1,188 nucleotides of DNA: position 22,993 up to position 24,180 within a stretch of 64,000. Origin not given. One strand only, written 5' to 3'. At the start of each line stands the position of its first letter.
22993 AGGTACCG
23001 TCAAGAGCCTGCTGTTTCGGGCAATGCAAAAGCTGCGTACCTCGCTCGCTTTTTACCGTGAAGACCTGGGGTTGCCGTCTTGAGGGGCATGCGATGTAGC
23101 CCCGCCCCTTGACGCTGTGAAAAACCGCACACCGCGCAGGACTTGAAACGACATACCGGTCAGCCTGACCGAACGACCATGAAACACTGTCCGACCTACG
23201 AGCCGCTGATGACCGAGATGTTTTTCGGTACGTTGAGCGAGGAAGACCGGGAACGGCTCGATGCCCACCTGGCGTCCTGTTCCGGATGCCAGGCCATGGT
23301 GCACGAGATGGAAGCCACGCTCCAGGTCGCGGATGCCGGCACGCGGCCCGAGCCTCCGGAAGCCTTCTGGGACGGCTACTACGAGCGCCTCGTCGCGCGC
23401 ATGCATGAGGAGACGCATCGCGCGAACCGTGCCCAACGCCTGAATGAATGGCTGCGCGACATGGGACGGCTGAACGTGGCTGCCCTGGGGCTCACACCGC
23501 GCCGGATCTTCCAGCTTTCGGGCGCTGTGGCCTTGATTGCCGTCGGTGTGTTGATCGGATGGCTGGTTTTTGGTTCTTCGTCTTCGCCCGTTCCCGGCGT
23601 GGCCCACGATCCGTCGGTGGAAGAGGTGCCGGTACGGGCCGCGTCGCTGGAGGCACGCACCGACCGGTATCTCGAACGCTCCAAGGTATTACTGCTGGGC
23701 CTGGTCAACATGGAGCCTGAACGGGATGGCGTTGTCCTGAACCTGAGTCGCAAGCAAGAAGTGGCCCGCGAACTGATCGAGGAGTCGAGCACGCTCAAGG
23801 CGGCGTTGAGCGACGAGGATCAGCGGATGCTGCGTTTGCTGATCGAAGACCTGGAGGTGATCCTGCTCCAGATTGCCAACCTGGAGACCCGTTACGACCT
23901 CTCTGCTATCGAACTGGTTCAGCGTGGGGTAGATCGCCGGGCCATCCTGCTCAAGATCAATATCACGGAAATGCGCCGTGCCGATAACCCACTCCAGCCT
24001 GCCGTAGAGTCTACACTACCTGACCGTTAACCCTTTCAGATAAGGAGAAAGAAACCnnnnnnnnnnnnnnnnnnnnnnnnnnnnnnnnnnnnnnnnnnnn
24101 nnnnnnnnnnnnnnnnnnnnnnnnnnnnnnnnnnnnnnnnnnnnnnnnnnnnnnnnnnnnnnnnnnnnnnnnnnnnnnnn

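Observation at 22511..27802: ECF sigma / zf-HC2 anti-sigma / two signal-peptide-bearing HEAT-repeat proteins / lipoprotein: a same-strand cluster of unknown function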

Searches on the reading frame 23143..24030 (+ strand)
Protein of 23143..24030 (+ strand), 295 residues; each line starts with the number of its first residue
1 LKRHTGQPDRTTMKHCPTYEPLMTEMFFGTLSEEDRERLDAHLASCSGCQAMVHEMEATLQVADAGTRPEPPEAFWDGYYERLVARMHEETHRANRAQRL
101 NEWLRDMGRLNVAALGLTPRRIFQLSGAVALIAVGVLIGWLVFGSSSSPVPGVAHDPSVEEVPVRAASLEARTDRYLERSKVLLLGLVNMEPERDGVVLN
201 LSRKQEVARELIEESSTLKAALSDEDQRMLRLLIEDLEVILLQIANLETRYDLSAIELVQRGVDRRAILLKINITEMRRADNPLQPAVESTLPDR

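Call 3: search_protein_families(library=pfam, proteins=[window:23143-24030:+], max_evalue=0.01)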
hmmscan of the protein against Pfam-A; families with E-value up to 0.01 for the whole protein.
window:23143-24030:+ (295 aa): 1 family
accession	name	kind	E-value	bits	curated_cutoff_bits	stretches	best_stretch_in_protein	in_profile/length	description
PF13490.11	zf-HC2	-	4.7e-07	30.2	22.2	1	21-50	6-35/35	Putative zinc-finger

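Call 4: search_protein_families(library=ncbifam, proteins=[window:23143-24030:+], max_evalue=0.01)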
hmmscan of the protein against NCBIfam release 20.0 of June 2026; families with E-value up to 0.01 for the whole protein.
window:23143-24030:+ (295 aa): 5 families
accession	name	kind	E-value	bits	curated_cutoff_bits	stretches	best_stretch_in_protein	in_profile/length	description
NF052375.1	antisigma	equivalog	2.6e-10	40.7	100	1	28-165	7-132/217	anti-sigma factor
NF010501.0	PRK13920.1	subfamily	0.0009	18.9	225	1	22-140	7-94/213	putative anti-sigmaE protein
TIGR03988.1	antisig_RsrA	equivalog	0.0022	18.1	62.5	1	24-53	10-39/77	mycothiol system anti-sigma-R factor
NF052368.1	antisigmaE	subfamily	0.0051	16.6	50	0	13-57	1-45/48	anti-sigma factor family protein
TIGR02451.1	anti_sig_ChrR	subfamily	0.0055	16.5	124.5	1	28-97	13-79/216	ChrR family anti-sigma-E factor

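Call 9: find_homologous_proteins(query=window:23179-24030:+)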
Query window:23179-24030:+ (283 aa): 426 proteins with E <= 0.001 among 8000 candidates; the best 120 are listed.
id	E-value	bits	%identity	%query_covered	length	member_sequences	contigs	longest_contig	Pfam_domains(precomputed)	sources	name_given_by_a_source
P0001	6.4e-180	614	100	100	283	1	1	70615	PF13490.12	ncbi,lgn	ncbi:MAG: zf-HC2 domain-containing protein [Rhodothermales bacterium]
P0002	1.7e-107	377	64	100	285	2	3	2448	PF13490.12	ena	-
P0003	1.1e-104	368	63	100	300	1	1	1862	PF13490.12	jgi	-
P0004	2.1e-103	363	64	100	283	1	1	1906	PF13490.12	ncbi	ncbi:MAG: zf-HC2 domain-containing protein [Rhodothermales bacterium]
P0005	2.2e-103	363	67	94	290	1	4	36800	PF13490.12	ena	-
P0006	8.5e-102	358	62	100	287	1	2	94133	PF13490.12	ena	-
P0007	2.4e-101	357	63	95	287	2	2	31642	PF13490.12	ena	-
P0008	1.8e-100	354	63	97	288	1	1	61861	PF13490.12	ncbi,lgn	-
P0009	8.5e-99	348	62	100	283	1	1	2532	PF13490.12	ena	-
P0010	1.1e-98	348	62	100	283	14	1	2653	PF13490.12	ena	-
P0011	1.8e-98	347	61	100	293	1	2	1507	PF13490.12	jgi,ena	-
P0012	3.3e-98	346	60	98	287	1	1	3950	PF13490.12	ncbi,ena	-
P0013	5.4e-98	346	61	98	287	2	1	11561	PF13490.12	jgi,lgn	-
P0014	7.8e-97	342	62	96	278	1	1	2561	PF13490.12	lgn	-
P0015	1.1e-96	341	61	99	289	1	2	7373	PF13490.12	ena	-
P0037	4.2e-58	215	48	95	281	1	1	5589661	-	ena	-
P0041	1.2e-56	210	48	94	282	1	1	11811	-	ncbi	ncbi:MAG: hypothetical protein ACR2GR_02565 [Rhodothermales bacterium]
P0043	5.7e-56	208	43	98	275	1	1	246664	PF13490.12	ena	-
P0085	3.8e-52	195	45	99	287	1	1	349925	-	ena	-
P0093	9.1e-52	194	45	99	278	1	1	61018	-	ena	-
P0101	4.4e-51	192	40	95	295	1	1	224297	PF13490.12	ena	-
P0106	3.8e-50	189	44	99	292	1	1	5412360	-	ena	-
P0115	1.6e-49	187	40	99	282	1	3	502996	-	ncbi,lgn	-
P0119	2.9e-49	186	41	93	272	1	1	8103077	-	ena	-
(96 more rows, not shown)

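Call 11: find_related_loci(query=A1, collection=genome_contigs, flank=10000)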
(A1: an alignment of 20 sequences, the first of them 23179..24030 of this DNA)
Query A1 (283 aa) in genome_contigs; peptide patterns used: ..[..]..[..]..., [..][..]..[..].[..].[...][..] (x = any residue, [..] = any of these).
148 stretches matched a pattern; 79 encode a relative of the query (tblastn E <= 1e-3); 79 distinct loci.
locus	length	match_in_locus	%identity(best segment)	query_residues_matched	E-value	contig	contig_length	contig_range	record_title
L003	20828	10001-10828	63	1-275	4e-106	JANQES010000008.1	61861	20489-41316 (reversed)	MAG: Rhodothermales bacterium isolate PL23a_bin.4 k99_6403902, whole genome shotgun sequence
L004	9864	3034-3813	43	1-266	1e-63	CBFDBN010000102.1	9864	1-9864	MAG TPA_asm: uncultured bacterium isolate SRR26215676_binner13_Refined_113 genome assembly, contig: ERZ25073495.5272, wh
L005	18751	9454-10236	40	1-267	6e-62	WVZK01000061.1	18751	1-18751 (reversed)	MAG: Candidatus Aminicenantes bacterium isolate CS4-C017 C_merged_R1_(paired)_contig_61118, whole genome shotgun sequenc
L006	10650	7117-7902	41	1-268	9e-59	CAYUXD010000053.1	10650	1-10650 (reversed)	MAG TPA_asm: uncultured Eubacteriales bacterium isolate binchicken_co34_557 genome assembly, contig: NODE_10824_length_1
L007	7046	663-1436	41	2-270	2e-57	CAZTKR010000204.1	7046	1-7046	MAG TPA_asm: uncultured bacterium isolate binchicken_co334_18 genome assembly, contig: NODE_20752_length_7046_cov_5.1447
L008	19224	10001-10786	40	1-268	2e-56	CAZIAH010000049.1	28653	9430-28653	MAG TPA_asm: uncultured bacterium isolate SRP323688_co1_225 genome assembly, contig: NODE_2884_length_28653_cov_8.745052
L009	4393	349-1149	38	1-275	2e-55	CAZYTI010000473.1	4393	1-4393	MAG TPA_asm: uncultured bacterium isolate binchicken_co97_67 genome assembly, contig: NODE_67775_length_4393_cov_3.51567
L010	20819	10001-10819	36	1-283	4e-55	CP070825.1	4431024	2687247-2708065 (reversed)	MAG: Candidatus Aminicenantes bacterium isolate bin112 chromosome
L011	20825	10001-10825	40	1-281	4e-55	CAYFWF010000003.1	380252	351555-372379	MAG TPA_asm: uncultured Eubacteriales bacterium isolate ERP108616_co1_236 genome assembly, contig: k119_643153, whole ge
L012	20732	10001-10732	38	1-267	7e-55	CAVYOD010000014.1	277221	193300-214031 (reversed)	MAG: Candidatus Aminicenantes bacterium isolate MFD04408.bin.2.57 genome assembly, contig: contig_34283, whole genome sh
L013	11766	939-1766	37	1-280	1e-54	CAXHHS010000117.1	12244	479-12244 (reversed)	MAG TPA_asm: uncultured bacterium isolate SRR12479933_metabat2_5 genome assembly, contig: ERZ4874384.397, whole genome s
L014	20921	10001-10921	39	4-267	2e-54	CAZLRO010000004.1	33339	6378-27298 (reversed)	MAG TPA_asm: uncultured Rhodothermaceae bacterium isolate binchicken_co107_446 genome assembly, contig: NODE_3298_length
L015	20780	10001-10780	39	1-266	2e-54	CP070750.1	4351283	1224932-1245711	MAG: Candidatus Aminicenantes bacterium isolate bin34 chromosome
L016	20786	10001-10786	39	1-268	4e-54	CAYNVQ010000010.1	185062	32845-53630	MAG TPA_asm: uncultured Eubacteriales bacterium isolate SRP323688_co1_275 genome assembly, contig: NODE_139_length_18506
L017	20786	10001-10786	39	1-268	4e-54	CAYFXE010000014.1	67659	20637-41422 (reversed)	MAG TPA_asm: uncultured Eubacteriales bacterium isolate ERP108616_co2_523 genome assembly, contig: NODE_357_length_67659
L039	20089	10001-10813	39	1-270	1e-47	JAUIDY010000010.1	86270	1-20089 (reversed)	MAG: Rhodothermia bacterium isolate 8_bin.12 NODE_436_length_86270_cov_1.173491, whole genome shotgun sequence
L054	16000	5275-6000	35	3-269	3e-44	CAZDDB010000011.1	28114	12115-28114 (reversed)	MAG TPA_asm: uncultured Acidobacteriota bacterium isolate SRP119689_co1_321 genome assembly, contig: NODE_2095_length_28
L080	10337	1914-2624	33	14-265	4e-27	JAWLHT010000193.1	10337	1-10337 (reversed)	MAG: Candidatus Latescibacterota bacterium isolate 30dZY2.bin.79 NODE_7838_length_10337_cov_3.567689, whole genome shotg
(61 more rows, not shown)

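Call 37: search_solved_structures(query=A1, max_evalue=1)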
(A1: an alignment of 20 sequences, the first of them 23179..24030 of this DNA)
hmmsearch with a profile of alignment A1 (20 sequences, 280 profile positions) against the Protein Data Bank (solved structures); distinct sequences matched with E-value up to 1: 3.
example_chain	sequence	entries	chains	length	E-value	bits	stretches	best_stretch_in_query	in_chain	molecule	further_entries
5wuq_C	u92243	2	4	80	3.6e-07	33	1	1-73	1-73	Anti-sigma-W factor RsiW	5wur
3hug_B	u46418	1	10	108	0.0032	20.1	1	15-59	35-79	PROBABLE CONSERVED MEMBRANE PROTEIN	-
6tmg_d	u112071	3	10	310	0.84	12.1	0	27-102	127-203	ATPTG2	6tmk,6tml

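Call 45: predict_structure(alignment_id=A1)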
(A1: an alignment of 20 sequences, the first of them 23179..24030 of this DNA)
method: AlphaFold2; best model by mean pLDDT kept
length: 283 residues; sequences in the alignment: 20
mean_pLDDT: 72.7   pTM: 0.39
mean pLDDT of the five models: 72.7, 67.0, 63.7, 60.1, 58.8
residues with pLDDT >= 90: 48; 70-90: 120; 50-70: 79; < 50: 36
segments of 3 or more residues with pLDDT < 50: 134-153, 272-283
pLDDT, mean of each block of 10 residues (from residue 1): 83 94 97 96 91 75 89 79 69 66 56 75 80 46 37 65 87 71 60 87 88 78 83 65 56 64 66 42 40
secondary structure, 60 per line:
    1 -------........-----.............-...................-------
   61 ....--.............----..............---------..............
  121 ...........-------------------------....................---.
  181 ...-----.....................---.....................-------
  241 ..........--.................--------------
elements in order: H8-15 H21-33 H35-53 H61-64 H67-79 H84-97 H107-131 H157-176 H180-183 H189-209 H213-233 H241-250 H253-269

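Call 47: fold_search(model_id=the predicted structure, library=pdb)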
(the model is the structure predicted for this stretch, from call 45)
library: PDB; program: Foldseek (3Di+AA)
matches with E <= 10: 325; with E <= 0.001: 0
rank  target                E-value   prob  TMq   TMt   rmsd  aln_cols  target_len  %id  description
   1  5a7d_R                1.7e-01  0.60  0.22  0.20  22.4       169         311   13  Tetrameric assembly of LGN with Inscuteable (released 2016-08-03)
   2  5wuq_D                2.7e-01  1.00  0.19  0.71   3.2        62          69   24  Crystal structure of SigW in complex with its anti-sigma RsiW, a zinc binding form (released 2017-03-29)
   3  1orj_B                3.0e-01  0.82  0.25  0.51   5.5       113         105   15  FLAGELLAR EXPORT CHAPERONE (released 2003-09-16)
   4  5wuq_C                3.9e-01  1.00  0.20  0.71   2.9        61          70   24  Crystal structure of SigW in complex with its anti-sigma RsiW, a zinc binding form (released 2017-03-29)
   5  9w2z_C                4.1e-01  0.47  0.25  0.27  21.0       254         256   12  Cryo-EM structure of complex IV on the bovine heart submitochondrial particles, IV-A (released 2026-04-01)
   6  5z62_C                4.1e-01  0.30  0.21  0.22  20.3       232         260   15  Structure of human cytochrome c oxidase (released 2019-02-27)
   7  8pn9_E                4.1e-01  0.25  0.17  0.11  20.4       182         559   16  Structure of human oligosaccharyltransferase OST-A complex bound to NGI-1 (released 2024-05-08)
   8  6ch3_B                4.6e-01  0.80  0.26  0.40   6.8       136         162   20  Crystal structure of the cytoplasmic domain of FlhA and FliS-FliC complex (released 2018-05-16)
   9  8pw5_p                4.8e-01  0.30  0.22  0.23  19.5       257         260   14  CS respirasome from murine liver (released 2024-04-24)
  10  2lp4_MODEL_1_A        5.1e-01  0.20  0.15  0.18  16.7       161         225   11  Solution structure of P1-CheY/P2 complex in bacterial chemotaxis (released 2012-10-24)
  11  1orj_D                6.6e-01  0.57  0.25  0.44   5.7       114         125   14  FLAGELLAR EXPORT CHAPERONE (released 2003-09-16)
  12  7xma_C                6.9e-01  0.28  0.22  0.23  19.8       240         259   13  Crystal structure of Bovine heart cytochrome c oxidase, apo structure with DMSO (released 2022-12-21)
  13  2b0h_MODEL_1_A        7.7e-01  0.51  0.25  0.44   9.5       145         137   13  Solution structure of VBS3 fragment of talin (released 2006-01-17)
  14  5aqs_D                7.7e-01  0.41  0.17  0.39   7.5       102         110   15  Fragment-based screening of HSP70 sheds light on the functional role of ATP-binding site residues (released 2016-10-05)
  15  1i5n_A                9.0e-01  0.18  0.15  0.27  13.5       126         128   14  Crystal structure of the P1 domain of CheA from Salmonella typhimurium (released 2001-07-11)
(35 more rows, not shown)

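Call 48: search_protein_families(library=pfam, proteins=[L010:13693-16095:-, L007:1550-3523:+, L011:12695-13465:-, L003:6084-9212:+, L039:13766-16705:+, L080:4128-5564:+, L080:5903-7921:+, L054:8768-9253:+], max_evalue=0.001)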
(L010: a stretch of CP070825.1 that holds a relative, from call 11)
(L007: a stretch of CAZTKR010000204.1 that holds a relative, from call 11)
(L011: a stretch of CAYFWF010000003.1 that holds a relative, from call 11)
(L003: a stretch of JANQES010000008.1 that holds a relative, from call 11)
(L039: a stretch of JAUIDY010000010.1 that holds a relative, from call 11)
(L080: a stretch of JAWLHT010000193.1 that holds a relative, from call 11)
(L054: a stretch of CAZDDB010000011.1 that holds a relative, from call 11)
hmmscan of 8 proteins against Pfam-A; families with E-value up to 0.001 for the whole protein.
L010:13693-16095:- (800 aa): 2 families
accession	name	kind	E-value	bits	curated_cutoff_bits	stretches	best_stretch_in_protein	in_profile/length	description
PF12704.14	MacB_PCD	-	1e-36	127.6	27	2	21-236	2-203/207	MacB-like periplasmic core domain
PF02687.27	FtsX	-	2.4e-24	86.1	25.5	2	290-407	2-120/120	FtsX-like permease C-terminal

L007:1550-3523:+ (657 aa): 11 families
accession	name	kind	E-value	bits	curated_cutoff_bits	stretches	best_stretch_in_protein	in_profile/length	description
PF00326.27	Peptidase_S9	-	3.2e-51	174.3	22.6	1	453-656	7-211/213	Prolyl oligopeptidase family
PF07676.18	PD40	-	2.9e-13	49.8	20.9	1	87-120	2-36/38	WD40-like Beta Propeller Repeat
PF01738.24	DLH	-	4.8e-10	39.8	21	1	492-639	79-193/217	Dienelactone hydrolase family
PF20434.5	BD-FAE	-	2.4e-08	34.2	26.8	1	531-615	130-215/215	BD-FAE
PF00561.26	Abhydrolase_1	-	3.6e-08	33.8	25.8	0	573-634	183-240/245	alpha/beta hydrolase fold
PF12146.15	Hydrolase_4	-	5.5e-06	26.3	27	1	586-634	188-234/239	Serine aminopeptidase, S33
PF00930.27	DPPIV_N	-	6.1e-06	25.6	22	0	27-123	30-130/354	Dipeptidyl peptidase IV (DPP IV) N-terminal region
PF08840.17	BAAT_C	-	1.4e-05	25.7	20.9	0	497-637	9-163/210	BAAT / Acyl-CoA thioester hydrolase C terminal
PF02230.22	Abhydrolase_2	-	1.5e-05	25.4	23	0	588-635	155-202/217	Phospholipase/Carboxylesterase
PF07859.19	Abhydrolase_3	-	4.7e-05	23.7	25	1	492-634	50-208/210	alpha/beta hydrolase fold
PF12740.14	PETase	-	0.00013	21.9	28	0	505-541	120-156/263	PET hydrolase-like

L011:12695-13465:- (256 aa): 1 family
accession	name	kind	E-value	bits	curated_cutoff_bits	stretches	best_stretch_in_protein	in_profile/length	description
PF13576.12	Pentapeptide_3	-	3e-30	104.6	27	3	149-196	1-47/48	Pentapeptide repeats (9 copies)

L003:6084-9212:+ (1042 aa): 9 families
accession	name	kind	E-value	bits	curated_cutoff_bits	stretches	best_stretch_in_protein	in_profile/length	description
PF00069.31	Pkinase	-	2.8e-49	168.3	31.7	1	92-340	1-255/263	Protein kinase domain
PF07714.23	PK_Tyr_Ser-Thr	-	1.9e-33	116.3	23.1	1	93-337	2-249/258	Protein tyrosine and serine/threonine kinase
PF13432.12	TPR_16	-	4.2e-05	24.3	32.7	0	636-677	4-45/65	Tetratricopeptide repeat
PF13431.12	TPR_17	-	5.1e-05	23.7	24.4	0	652-676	2-26/34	Tetratricopeptide repeat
PF14531.12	Kinase-like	-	6.5e-05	22.8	25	1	207-300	162-261/289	Kinase-like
PF13181.12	TPR_8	-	7.3e-05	23.1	25.7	0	635-662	7-34/34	Tetratricopeptide repeat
PF13428.12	TPR_14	-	8.1e-05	23.4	23.5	0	633-671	5-43/44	Tetratricopeptide repeat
PF07719.23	TPR_2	-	0.00016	21.9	27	0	987-1014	3-30/34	Tetratricopeptide repeat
PF17667.7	Pkinase_fungal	-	0.00028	20.2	24.1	1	207-276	304-379/387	Fungal protein kinase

L039:13766-16705:+ (979 aa): 1 family
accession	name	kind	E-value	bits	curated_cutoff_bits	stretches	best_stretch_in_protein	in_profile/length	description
PF10101.14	DUF2339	-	1.6e-167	559.6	33.6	1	181-939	1-659/659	Predicted membrane protein (DUF2339)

L080:4128-5564:+ (478 aa): 0 families

L080:5903-7921:+ (672 aa): 2 families
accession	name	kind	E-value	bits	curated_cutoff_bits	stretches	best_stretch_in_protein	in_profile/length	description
PF13520.12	AA_permease_2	-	2.6e-55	188.5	27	1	186-622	1-407/427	Amino acid permease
PF00324.27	AA_permease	-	1.1e-37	130.2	24.6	1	191-658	2-464/470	Amino acid permease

L054:8768-9253:+ (161 aa): 1 family
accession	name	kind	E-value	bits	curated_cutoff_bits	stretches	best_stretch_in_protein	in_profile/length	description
PF00160.26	Pro_isomerase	-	5e-45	154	21.7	1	7-158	3-158/159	Cyclophilin type peptidyl-prolyl cis-trans isomerase/CLD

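Call 57: list_cluster_members(proteins=[P0037, P0106, P0119, P0115, P0085, P0001, P0101, P0043])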
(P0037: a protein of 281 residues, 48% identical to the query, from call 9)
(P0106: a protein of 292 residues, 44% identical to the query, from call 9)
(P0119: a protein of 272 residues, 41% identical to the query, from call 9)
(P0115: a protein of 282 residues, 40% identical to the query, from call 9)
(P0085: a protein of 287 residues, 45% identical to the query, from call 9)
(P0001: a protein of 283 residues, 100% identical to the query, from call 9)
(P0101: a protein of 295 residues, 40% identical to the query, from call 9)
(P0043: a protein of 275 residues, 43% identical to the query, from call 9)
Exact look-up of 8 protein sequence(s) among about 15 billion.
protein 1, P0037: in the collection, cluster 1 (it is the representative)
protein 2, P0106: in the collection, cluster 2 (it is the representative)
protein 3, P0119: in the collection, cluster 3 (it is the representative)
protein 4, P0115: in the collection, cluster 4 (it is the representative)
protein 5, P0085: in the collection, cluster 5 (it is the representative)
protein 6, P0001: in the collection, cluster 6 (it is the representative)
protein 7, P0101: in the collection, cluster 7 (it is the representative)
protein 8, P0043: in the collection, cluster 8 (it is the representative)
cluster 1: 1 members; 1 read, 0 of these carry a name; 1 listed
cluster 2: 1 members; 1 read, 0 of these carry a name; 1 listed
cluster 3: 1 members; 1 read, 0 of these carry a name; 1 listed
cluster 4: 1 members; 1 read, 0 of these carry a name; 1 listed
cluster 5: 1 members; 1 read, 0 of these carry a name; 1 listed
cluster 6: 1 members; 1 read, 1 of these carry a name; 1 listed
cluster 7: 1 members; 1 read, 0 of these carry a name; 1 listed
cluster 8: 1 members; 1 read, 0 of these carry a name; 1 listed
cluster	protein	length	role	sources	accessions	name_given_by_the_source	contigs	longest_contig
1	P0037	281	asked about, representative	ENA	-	-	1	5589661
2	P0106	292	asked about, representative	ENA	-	-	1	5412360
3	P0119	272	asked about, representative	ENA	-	-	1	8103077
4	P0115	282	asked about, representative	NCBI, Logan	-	-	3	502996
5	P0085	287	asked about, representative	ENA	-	-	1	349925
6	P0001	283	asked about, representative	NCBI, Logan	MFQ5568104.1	MAG: zf-HC2 domain-containing protein [Rhodothermales bacterium]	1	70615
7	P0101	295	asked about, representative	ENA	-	-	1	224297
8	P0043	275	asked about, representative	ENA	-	-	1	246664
